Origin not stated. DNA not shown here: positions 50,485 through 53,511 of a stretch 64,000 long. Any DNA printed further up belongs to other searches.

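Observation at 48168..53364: Plant-type PLS-class PPR protein with a DYW deaminase domain, built from ~10 near-identical 315-bp tandem units and carrying frame-breaking indels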

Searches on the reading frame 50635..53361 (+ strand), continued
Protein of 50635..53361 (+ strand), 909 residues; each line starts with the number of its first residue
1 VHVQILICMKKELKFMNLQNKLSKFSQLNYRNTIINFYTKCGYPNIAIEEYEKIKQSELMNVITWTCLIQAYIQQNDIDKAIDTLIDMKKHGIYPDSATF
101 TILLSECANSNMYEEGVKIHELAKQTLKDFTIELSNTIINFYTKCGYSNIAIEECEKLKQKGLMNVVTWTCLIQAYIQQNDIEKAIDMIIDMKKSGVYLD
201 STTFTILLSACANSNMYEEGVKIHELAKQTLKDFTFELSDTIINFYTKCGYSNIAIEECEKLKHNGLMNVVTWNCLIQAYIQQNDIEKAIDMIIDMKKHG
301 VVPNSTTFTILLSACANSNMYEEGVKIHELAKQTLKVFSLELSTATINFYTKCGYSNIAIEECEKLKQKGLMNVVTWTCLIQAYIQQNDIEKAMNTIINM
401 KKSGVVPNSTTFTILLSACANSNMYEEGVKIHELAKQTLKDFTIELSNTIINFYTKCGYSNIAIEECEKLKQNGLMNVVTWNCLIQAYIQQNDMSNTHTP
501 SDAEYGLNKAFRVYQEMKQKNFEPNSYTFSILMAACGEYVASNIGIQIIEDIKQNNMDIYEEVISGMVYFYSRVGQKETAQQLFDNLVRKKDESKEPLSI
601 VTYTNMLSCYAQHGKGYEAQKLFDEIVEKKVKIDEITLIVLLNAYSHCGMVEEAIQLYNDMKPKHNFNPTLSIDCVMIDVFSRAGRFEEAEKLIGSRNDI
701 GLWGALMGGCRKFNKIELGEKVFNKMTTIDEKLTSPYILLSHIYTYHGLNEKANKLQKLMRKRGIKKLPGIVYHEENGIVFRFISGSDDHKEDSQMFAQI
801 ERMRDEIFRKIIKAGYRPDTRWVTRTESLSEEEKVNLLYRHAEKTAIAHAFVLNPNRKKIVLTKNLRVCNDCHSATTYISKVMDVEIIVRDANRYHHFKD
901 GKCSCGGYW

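Call 23: find_encoding_contigs(protein=P0001, flank=6000, max_places=4)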
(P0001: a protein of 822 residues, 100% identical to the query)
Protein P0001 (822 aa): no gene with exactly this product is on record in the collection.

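Call 24: find_encoding_contigs(protein=P0002, flank=4000, max_places=4)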
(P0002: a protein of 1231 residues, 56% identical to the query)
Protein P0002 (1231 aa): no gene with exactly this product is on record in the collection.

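Call 25: find_encoding_contigs(protein=P0003, flank=4000, max_places=4)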
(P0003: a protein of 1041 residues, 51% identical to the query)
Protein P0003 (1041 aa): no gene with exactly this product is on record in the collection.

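Call 26: list_cluster_members(proteins=[P0001, P0004, P0002, P0003, P0008, P0010, P0024])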
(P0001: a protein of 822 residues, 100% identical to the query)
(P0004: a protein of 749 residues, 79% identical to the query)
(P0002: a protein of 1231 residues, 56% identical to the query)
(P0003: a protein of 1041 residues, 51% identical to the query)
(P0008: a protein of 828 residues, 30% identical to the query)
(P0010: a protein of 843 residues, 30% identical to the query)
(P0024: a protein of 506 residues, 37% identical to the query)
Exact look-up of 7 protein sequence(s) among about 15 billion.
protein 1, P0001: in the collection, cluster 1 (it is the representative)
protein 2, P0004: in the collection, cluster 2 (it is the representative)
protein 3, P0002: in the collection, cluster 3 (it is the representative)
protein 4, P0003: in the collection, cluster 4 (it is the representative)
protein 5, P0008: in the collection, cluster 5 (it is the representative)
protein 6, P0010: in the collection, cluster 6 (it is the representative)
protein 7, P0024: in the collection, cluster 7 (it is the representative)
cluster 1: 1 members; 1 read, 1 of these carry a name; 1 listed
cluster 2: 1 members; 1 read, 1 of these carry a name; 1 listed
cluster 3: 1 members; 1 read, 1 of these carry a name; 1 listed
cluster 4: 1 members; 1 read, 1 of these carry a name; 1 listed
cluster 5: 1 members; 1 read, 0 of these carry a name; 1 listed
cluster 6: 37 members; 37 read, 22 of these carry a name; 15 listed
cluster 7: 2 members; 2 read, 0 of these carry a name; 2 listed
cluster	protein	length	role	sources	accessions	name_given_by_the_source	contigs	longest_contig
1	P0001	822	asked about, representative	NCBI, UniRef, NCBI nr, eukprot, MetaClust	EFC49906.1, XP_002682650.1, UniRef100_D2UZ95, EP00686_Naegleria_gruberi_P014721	predicted protein [Naegleria gruberi] | Predicted protein n=1 Tax=Naegleria gruberi TaxID=5762 RepID=D2UZ95_NAEGR | uncharacterized protein NAEGRDRAFT_45424 [Naegleria gruberi]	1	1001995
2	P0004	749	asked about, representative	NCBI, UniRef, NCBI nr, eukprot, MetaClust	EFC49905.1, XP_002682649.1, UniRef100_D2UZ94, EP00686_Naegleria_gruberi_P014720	predicted protein [Naegleria gruberi] | Predicted protein n=1 Tax=Naegleria gruberi TaxID=5762 RepID=D2UZ94_NAEGR | uncharacterized protein NAEGRDRAFT_45423 [Naegleria gruberi]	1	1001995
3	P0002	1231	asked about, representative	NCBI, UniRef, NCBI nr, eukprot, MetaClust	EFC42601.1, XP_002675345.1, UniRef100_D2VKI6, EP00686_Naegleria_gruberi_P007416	predicted protein [Naegleria gruberi] | Predicted protein n=1 Tax=Naegleria gruberi TaxID=5762 RepID=D2VKI6_NAEGR | uncharacterized protein NAEGRDRAFT_69406 [Naegleria gruberi]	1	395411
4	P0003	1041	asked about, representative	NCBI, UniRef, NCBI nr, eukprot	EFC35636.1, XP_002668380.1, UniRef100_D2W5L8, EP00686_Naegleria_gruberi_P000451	predicted protein [Naegleria gruberi] | Predicted protein n=1 Tax=Naegleria gruberi TaxID=5762 RepID=D2W5L8_NAEGR | uncharacterized protein NAEGRDRAFT_76708 [Naegleria gruberi]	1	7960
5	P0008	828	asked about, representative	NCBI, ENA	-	-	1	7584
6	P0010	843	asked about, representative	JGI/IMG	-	pentatricopeptide repeat protein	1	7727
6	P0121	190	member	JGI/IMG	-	pentatricopeptide repeat protein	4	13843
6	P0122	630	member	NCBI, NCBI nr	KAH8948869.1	hypothetical protein BDL97_11G118100 [Sphagnum fallax]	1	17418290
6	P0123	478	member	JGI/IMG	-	pentatricopeptide repeat protein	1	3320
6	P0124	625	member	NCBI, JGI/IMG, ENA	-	pentatricopeptide repeat protein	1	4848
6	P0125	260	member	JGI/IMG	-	pentatricopeptide repeat protein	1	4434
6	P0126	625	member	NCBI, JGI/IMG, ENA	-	pentatricopeptide repeat protein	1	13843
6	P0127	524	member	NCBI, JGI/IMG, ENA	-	pentatricopeptide repeat protein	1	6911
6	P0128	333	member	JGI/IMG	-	pentatricopeptide repeat protein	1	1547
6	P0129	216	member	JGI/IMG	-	pentatricopeptide repeat protein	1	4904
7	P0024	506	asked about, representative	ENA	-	-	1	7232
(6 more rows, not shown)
